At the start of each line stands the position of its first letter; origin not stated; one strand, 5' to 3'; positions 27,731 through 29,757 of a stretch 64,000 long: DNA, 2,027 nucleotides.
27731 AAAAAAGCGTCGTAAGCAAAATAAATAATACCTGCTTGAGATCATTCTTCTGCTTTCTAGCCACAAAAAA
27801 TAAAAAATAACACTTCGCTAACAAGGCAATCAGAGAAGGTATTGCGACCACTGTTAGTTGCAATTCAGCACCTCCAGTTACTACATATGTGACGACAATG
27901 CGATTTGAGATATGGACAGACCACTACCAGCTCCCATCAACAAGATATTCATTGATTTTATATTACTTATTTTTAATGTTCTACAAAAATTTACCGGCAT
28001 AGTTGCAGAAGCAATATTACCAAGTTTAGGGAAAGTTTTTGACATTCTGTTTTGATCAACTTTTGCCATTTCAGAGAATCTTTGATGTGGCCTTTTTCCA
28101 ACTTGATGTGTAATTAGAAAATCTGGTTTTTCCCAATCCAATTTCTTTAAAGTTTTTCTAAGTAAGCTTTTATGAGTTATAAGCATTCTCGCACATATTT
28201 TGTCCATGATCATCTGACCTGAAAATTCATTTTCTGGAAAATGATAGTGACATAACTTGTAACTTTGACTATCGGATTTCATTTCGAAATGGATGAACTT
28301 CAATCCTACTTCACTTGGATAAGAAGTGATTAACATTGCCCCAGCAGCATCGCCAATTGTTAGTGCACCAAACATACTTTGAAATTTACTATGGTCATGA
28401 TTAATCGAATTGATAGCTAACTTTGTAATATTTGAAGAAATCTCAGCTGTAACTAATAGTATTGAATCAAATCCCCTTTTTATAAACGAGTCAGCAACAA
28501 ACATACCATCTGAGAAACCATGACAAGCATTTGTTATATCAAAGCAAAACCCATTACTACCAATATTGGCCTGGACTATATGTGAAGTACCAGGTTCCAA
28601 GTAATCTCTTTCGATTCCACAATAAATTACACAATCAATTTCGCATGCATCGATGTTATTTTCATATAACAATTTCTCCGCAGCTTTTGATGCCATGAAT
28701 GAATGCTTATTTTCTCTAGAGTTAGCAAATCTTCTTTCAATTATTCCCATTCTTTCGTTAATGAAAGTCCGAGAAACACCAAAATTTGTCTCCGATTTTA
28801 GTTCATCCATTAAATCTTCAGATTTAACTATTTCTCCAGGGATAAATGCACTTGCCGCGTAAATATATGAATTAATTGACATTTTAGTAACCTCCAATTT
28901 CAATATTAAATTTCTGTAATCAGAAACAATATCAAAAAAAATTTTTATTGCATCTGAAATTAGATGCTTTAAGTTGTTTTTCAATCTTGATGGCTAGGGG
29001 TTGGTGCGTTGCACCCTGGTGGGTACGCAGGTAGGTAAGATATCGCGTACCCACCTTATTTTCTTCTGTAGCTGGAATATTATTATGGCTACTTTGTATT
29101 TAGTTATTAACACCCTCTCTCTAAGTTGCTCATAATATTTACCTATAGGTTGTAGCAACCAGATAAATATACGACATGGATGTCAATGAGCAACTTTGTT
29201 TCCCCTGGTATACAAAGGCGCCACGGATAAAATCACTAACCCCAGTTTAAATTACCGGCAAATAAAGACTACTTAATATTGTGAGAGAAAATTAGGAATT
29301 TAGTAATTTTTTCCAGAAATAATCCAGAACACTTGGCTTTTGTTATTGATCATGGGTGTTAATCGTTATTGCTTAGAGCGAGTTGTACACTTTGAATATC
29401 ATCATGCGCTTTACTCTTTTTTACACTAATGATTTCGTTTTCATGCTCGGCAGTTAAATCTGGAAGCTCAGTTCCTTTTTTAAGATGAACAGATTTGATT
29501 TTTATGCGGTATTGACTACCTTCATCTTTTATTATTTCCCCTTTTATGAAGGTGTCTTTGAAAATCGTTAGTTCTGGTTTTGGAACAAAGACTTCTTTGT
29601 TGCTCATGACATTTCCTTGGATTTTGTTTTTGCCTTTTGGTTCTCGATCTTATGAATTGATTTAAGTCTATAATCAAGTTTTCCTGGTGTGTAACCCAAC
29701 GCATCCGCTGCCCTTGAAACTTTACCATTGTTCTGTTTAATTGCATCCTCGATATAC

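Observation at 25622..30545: AT-rich island with a stand-alone KAS III-type condensing enzyme among three paralogous 7-TM/Fis-HTH membrane proteins (candidate lipid-signal synthase plus in-membrane receptor-regulator module)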

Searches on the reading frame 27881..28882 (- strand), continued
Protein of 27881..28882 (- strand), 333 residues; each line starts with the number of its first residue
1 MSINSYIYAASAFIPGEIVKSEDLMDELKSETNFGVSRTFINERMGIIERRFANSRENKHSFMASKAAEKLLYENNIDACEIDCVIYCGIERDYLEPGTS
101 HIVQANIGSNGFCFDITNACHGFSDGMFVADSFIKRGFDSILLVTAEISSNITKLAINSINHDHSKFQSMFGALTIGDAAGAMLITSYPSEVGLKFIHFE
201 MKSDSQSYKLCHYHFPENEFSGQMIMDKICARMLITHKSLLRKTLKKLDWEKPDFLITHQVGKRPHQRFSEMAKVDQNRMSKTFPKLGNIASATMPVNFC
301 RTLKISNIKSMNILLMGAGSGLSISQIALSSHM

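Call 50: search_protein_families(library=pfam, proteins=[L033:6369-8924:+, L024:1098-2654:+, L025:6159-7760:+, L025:3231-4625:+, L026:1318-2880:+, L026:2920-4473:+, L035:2175-3689:+, L028:954-2513:+], max_evalue=0.01)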
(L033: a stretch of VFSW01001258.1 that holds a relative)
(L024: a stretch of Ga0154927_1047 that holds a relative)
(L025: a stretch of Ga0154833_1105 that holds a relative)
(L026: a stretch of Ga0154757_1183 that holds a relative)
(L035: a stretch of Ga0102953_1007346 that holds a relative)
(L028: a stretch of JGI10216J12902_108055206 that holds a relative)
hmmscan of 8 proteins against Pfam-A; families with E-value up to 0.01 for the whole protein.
L033:6369-8924:+ (852 aa): 5 families
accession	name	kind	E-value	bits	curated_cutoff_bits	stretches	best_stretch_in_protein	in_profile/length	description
PF02954.25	HTH_8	-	1.4e-17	63.5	22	1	807-846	3-42/42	Bacterial regulatory protein, Fis family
PF25601.1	AAA_lid_14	-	2.1e-05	24.7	27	1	721-770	1-51/87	AAA+ ATPase lid domain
PF13556.12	HTH_30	-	4.3e-05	23.6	27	1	820-845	10-35/59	PucR C-terminal helix-turn-helix domain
PF14532.12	Sigma54_activ_2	-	0.0029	18.3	25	1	649-701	59-113/138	Sigma-54 interaction domain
PF12194.14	Ste5_C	-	0.0058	17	25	0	669-714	87-132/189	Protein kinase Fus3-binding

L024:1098-2654:+ (519 aa): 4 families
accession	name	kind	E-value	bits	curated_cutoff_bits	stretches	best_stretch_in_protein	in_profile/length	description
PF02954.25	HTH_8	-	8.2e-17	61.1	22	1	470-509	3-42/42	Bacterial regulatory protein, Fis family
PF16927.11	HisKA_7TM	-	2.1e-05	25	28.6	1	7-227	4-222/224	N-terminal 7TM region of histidine kinase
PF13556.12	HTH_30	-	3.1e-05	24.1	27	1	483-508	10-35/59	PucR C-terminal helix-turn-helix domain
PF18024.7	HTH_50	-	0.00044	20.3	27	1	463-511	2-49/50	Helix-turn-helix domain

L025:6159-7760:+ (534 aa): 4 families
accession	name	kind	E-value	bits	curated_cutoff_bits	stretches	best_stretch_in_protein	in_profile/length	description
PF02954.25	HTH_8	-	6e-16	58.3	22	1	477-515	4-42/42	Bacterial regulatory protein, Fis family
PF16927.11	HisKA_7TM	-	4.6e-12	46.7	28.6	1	7-233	3-222/224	N-terminal 7TM region of histidine kinase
PF13556.12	HTH_30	-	0.00014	22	27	1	489-514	10-35/59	PucR C-terminal helix-turn-helix domain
PF25566.1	RIMB1_N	-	0.0016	18.7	28.5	1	399-439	5-45/129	RIMB1-like, N-terminal domain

L025:3231-4625:+ (465 aa): 2 families
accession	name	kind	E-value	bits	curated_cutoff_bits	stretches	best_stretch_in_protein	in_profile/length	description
PF02954.25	HTH_8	-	3.1e-17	62.5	22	1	423-462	3-42/42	Bacterial regulatory protein, Fis family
PF13556.12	HTH_30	-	1.7e-05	24.9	27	1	436-461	10-35/59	PucR C-terminal helix-turn-helix domain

L026:1318-2880:+ (521 aa): 2 families
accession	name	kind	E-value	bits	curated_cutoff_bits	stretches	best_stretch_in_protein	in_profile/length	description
PF16927.11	HisKA_7TM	-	4.3e-12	46.8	28.6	1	13-233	8-222/224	N-terminal 7TM region of histidine kinase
PF02954.25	HTH_8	-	2e-09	37.5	22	1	466-505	2-41/42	Bacterial regulatory protein, Fis family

L026:2920-4473:+ (518 aa): 3 families
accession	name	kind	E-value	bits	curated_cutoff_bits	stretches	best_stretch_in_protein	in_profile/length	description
PF02954.25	HTH_8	-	6.7e-18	64.6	22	1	469-509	2-42/42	Bacterial regulatory protein, Fis family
PF18024.7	HTH_50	-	7.6e-06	26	27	1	463-511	2-49/50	Helix-turn-helix domain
PF13556.12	HTH_30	-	0.00056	20.1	27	1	483-508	10-35/59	PucR C-terminal helix-turn-helix domain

L035:2175-3689:+ (505 aa): 3 families
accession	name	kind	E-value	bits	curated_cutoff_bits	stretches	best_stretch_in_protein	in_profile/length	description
PF16927.11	HisKA_7TM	-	6.4e-11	43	28.6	1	3-232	3-222/224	N-terminal 7TM region of histidine kinase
PF02954.25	HTH_8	-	4.1e-10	39.6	22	1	456-493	5-42/42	Bacterial regulatory protein, Fis family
PF07200.18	Mod_r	-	0.0027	18.2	30.1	1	391-444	47-99/146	Modifier of rudimentary (Mod(r)) protein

L028:954-2513:+ (520 aa): 4 families
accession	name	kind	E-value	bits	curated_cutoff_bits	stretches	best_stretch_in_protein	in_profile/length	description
PF02954.25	HTH_8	-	8.4e-17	61.1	22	1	468-507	3-42/42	Bacterial regulatory protein, Fis family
PF13556.12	HTH_30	-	4.6e-06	26.8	27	1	481-506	10-35/59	PucR C-terminal helix-turn-helix domain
PF16927.11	HisKA_7TM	-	7.1e-05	23.2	28.6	1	9-231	4-222/224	N-terminal 7TM region of histidine kinase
PF18024.7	HTH_50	-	0.0023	18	27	1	461-509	2-49/50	Helix-turn-helix domain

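Call 77: search_solved_structures(query=A5, max_evalue=1e-10, show_alignments=0)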
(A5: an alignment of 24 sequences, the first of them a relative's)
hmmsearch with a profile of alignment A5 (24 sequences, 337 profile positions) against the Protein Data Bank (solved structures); distinct sequences matched with E-value up to 1e-10: 62 (the best 60 are shown).
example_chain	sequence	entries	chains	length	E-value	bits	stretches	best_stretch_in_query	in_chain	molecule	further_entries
3row_A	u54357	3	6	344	1.4e-58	201.7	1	8-335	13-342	3-oxoacyl-[ACP] synthase III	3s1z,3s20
3s21_A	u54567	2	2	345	1.4e-58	201.7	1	8-335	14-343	3-oxoacyl-[ACP] synthase III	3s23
5vxh_A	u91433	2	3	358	1.2e-57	198.6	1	8-335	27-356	3-oxoacyl-[ACP] synthase III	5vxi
5vxf_A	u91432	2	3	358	1.8e-57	198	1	8-335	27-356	3-oxoacyl-[ACP] synthase III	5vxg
5vxd_A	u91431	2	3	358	3.3e-57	197.2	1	8-335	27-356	3-oxoacyl-[ACP] synthase III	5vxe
6b2s_A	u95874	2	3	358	8.5e-57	195.8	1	8-335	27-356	3-oxoacyl-[ACP] synthase III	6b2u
6b2t_A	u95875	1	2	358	8.9e-57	195.7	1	8-335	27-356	3-oxoacyl-[ACP] synthase III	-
6b2r_A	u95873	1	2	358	1.2e-56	195.3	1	8-335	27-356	3-oxoacyl-[ACP] synthase III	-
4ktm_A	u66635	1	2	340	1.3e-56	195.2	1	8-335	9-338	3-oxoacyl-[ACP] synthase III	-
4kti_A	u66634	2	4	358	1.4e-56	195.1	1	8-335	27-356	3-oxoacyl-[ACP] synthase III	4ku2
4ku3_A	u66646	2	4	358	1.6e-56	194.9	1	8-335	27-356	3-oxoacyl-[ACP] synthase III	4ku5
3fk5_A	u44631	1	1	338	3.2e-56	193.9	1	19-335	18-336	3-oxoacyl-synthase III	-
8vd9_A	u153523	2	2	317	4.7e-54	186.8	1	3-335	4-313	Beta-ketoacyl-[acyl-carrier-protein] synthase III 1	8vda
2ebd_A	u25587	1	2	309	7.8e-54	186.1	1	6-333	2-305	3-oxoacyl-[acyl-carrier-protein] synthase 3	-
4dfe_A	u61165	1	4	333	8e-52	179.4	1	4-332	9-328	3-oxoacyl-[acyl-carrier-protein] synthase 3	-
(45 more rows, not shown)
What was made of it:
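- Closest known: OleA thiolase of the OleABCD olefin / beta-lactone pathway. Same: Best solved relative (201.7 bits to the clade profile, call 77).
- The margin of OleA over the best FabH structures is modest (201.7 against 186.8 bits, call 77).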

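Call 87: search_dna_similar(query=L010:9254-10270:+, collection=plasmids, mode=protein, max_evalue=0.001, max_rows=15)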
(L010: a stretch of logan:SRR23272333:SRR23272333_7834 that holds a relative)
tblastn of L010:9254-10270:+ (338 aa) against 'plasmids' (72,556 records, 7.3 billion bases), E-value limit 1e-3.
No match.
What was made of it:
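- Tried and rejected: Plasmids: no 7TM-HTH homologue in PLSDB (call 87).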

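Call 88: search_dna_similar(query=P0018, collection=plasmids, mode=protein, max_evalue=1e-30, max_rows=15)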
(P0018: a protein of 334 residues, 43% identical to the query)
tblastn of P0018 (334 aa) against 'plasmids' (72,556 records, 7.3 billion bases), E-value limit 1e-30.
Records with a match: 2; places in all: 2; records where one place covers at least 80% of the query: 2.
Best place of each record, by identity: <60% 2.
By first word of the organism name: Streptomyces 1; Kitasatospora 1.
By predicted mobility (MOB-suite, as given by PLSDB): non-mobilizable 2.
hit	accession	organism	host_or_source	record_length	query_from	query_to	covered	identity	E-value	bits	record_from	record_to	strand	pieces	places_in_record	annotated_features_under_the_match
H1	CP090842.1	Streptomyces viridifaciens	Whole organism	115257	9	307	90%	35.0%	2e-37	149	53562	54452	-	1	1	ketoacyl-ACP synthase III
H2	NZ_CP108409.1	Kitasatospora sp. NBC_01300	-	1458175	9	306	89%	32.9%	5e-31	130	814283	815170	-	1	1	record has no annotation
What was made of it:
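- Tried and rejected: The thiolase gave only distant actinomycete KAS III hits (call 88).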

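Call 90: search_protein_families(library=padloc, proteins=[window:27881-28882:-], max_evalue=0.01)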
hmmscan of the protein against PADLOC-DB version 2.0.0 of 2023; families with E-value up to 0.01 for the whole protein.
window:27881-28882:- (333 aa): 0 families

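Call 98: search_solved_structures(query=L033:6369-8924:+, max_evalue=0.01)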
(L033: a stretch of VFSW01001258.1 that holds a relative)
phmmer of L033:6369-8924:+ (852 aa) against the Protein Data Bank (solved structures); distinct sequences matched with E-value up to 0.01: 15.
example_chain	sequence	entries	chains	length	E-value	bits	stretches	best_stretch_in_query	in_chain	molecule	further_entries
1ojl_A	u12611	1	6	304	2.3e-10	42.6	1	687-845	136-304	TRANSCRIPTIONAL REGULATORY PROTEIN ZRAR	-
9qq6_C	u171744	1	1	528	1.2e-08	36.9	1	701-846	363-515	Nif-specific regulatory protein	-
8p53_C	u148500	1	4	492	2.9e-05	25.8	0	771-850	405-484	Transcriptional regulator FleQ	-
5m7n_A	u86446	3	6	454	3.7e-05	25.4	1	695-845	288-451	Nitrogen assimilation regulatory protein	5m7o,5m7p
6iy8_A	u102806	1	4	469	7.6e-05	24.4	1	687-769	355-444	Positive regulator CapR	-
2c9c_A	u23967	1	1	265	0.00012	23.7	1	696-772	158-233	PSP OPERON TRANSCRIPTIONAL ACTIVATOR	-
4l4u_A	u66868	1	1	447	0.00015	23.3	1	704-848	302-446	Transcriptional regulator (NtrC family)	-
5exx_A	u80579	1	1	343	0.00034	22.2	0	694-769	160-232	Transcriptional regulator FleQ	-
2bjv_A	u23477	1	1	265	0.00034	22.2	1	695-771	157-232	PSP OPERON TRANSCRIPTIONAL ACTIVATOR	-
2vii_A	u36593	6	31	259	0.00051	21.6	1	695-771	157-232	PSP OPERON TRANSCRIPTIONAL ACTIVATOR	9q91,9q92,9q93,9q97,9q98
2bjw_A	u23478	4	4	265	0.00056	21.5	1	696-771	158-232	PSP OPERON TRANSCRIPTIONAL ACTIVATOR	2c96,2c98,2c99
4qnm_A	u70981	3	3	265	0.00056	21.5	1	696-771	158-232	Psp operon transcriptional activator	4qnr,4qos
5nss_F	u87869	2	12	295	0.00061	21.4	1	696-771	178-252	Psp operon transcriptional activator | Transcription activator PspF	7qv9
9q90_1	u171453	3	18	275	0.00062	21.3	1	696-771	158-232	Psp operon transcriptional activator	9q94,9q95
7zbs_X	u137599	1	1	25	0.003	19.1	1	818-840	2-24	HTH_8cm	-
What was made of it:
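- Long forms retain NtrC/ZraR-type AAA+-lid and HTH segments (call 98).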

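Call 99: search_solved_structures(query=L025:6159-7760:+, max_evalue=0.01)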
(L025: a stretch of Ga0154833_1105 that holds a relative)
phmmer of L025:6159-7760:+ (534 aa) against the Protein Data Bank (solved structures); distinct sequences matched with E-value up to 0.01: 5.
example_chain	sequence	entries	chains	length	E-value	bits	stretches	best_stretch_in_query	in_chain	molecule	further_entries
6m10_A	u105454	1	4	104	0.00033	22.8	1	434-517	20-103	Putative Fis-like DNA-binding protein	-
1fip_A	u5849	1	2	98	0.0039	19.3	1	473-517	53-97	FACTOR FOR INVERSION STIMULATION (FIS)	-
1ety_A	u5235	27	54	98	0.0054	18.8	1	473-517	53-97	FACTOR FOR INVERSION STIMULATION | FACTOR FOR INVERSION STIMULATION (FIS) | DNA-binding protein fis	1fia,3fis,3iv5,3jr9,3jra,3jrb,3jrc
1f36_A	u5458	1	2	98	0.0068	18.5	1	474-517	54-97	FIS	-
1etq_A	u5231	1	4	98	0.0074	18.4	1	473-517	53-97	FACTOR FOR INVERSION STIMULATION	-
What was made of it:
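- Closest known: NtrC-class bacterial enhancer-binding proteins and Fis. Same: Medium forms match Fis (call 99).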

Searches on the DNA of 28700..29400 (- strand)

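Call 100: search_rna_families(source=window, start=28700, end=29400, threshold=evalue, max_evalue=1)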
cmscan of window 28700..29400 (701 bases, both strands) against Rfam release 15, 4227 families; matches with E-value up to 1: 0.
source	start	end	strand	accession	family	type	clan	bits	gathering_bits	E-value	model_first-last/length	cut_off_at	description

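Call 102: build_rna_model(alignment_id=A9)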
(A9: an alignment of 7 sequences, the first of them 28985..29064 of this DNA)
Model R1 built from alignment A9 (7 sequences, 96 columns); structure: RNAalifold consensus.
model positions 85; base pairs 10; branch points 0; effective number of sequences 2.85; information 0.669 bits per position. Calibrated on 0.2 Mb of random sequence (short: E-values are rough).
structure used (alignment columns):
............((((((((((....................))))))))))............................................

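Call 103: search_with_rna_model(model_id=R1, sources=[window, L001, L002, L003, L004, L005, L006, L009, L010, L011, L012, L013, L014, L016, L017, L018, L019, L020, L021, L022, L023, L024, L025, L026, L027, L028, L031, L033, L035, L036], max_evalue=1)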
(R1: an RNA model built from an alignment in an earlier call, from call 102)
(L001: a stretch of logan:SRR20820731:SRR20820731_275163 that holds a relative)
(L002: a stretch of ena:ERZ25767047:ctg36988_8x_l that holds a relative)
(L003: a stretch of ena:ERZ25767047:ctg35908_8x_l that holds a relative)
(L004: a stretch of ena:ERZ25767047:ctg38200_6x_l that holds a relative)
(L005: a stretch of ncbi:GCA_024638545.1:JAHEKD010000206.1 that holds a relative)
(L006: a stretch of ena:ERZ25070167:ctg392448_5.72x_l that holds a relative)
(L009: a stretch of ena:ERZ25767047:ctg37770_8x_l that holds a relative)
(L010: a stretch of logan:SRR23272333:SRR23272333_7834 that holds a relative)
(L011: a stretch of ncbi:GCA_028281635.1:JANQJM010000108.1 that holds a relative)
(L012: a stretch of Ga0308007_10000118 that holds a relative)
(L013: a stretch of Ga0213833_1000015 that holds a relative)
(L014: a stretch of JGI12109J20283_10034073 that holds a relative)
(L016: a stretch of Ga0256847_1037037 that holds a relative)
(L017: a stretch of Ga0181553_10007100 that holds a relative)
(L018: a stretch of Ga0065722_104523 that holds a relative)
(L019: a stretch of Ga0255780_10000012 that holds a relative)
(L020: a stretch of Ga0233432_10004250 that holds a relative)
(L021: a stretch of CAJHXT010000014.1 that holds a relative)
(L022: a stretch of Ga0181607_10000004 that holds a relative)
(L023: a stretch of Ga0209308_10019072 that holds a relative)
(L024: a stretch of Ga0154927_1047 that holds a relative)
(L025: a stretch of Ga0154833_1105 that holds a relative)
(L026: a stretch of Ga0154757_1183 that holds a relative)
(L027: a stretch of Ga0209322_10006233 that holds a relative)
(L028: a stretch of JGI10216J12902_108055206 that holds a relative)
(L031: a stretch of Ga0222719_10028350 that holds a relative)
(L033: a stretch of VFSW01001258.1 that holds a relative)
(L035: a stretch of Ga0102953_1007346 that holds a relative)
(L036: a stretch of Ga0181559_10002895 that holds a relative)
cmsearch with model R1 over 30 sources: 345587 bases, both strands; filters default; matches with E-value up to 1: 9.
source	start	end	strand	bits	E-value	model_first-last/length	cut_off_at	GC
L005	1069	1153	+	90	5.5e-33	1-85/85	no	0.53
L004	6846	6926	+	87.7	4.5e-32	1-85/85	no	0.49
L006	6649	6733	+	80.1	5e-29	1-85/85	no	0.48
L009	15708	15791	+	76.8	1.1e-27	1-85/85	no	0.49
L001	6795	6879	+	72.4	6.4e-26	1-85/85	no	0.45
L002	10749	10828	+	72.2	7.5e-26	1-85/85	no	0.49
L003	5895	5974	+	72.2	7.5e-26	1-85/85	no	0.49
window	28981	29064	-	69.7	7.6e-25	1-85/85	no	0.51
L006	11395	11465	+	9.8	1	1-85/85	no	0.42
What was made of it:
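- Tried and rejected: A covariance model of its 5' half found no copies in other clades or elsewhere in the window (call 103).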

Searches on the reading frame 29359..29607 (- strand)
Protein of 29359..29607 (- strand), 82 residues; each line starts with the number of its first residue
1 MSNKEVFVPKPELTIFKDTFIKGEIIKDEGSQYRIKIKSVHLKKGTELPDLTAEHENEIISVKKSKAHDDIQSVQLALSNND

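Call 3: search_protein_families(library=pfam, proteins=[window:29359-29607:-], max_evalue=1)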
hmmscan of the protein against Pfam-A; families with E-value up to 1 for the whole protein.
window:29359-29607:- (82 aa): 1 family
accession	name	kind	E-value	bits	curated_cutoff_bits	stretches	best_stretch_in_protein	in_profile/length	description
PF02736.25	Myosin_N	-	0.0096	16.2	27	1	4-38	4-33/45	Myosin N-terminal SH3-like domain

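Call 4: search_protein_families(library=ncbifam, proteins=[window:29359-29607:-], max_evalue=1)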
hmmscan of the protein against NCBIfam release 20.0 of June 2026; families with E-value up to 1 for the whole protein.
window:29359-29607:- (82 aa): 0 families

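Call 90: search_protein_families(library=padloc, proteins=[window:29359-29607:-], max_evalue=0.01)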
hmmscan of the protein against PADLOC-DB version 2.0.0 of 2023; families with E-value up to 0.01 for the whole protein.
window:29359-29607:- (82 aa): 0 families
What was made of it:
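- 29359..29607 (-): 82-aa soluble ORF overlapping the stop of C by ATGA; function unknown, not a conserved cassette member. No significant family (calls 3, 4, 90).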
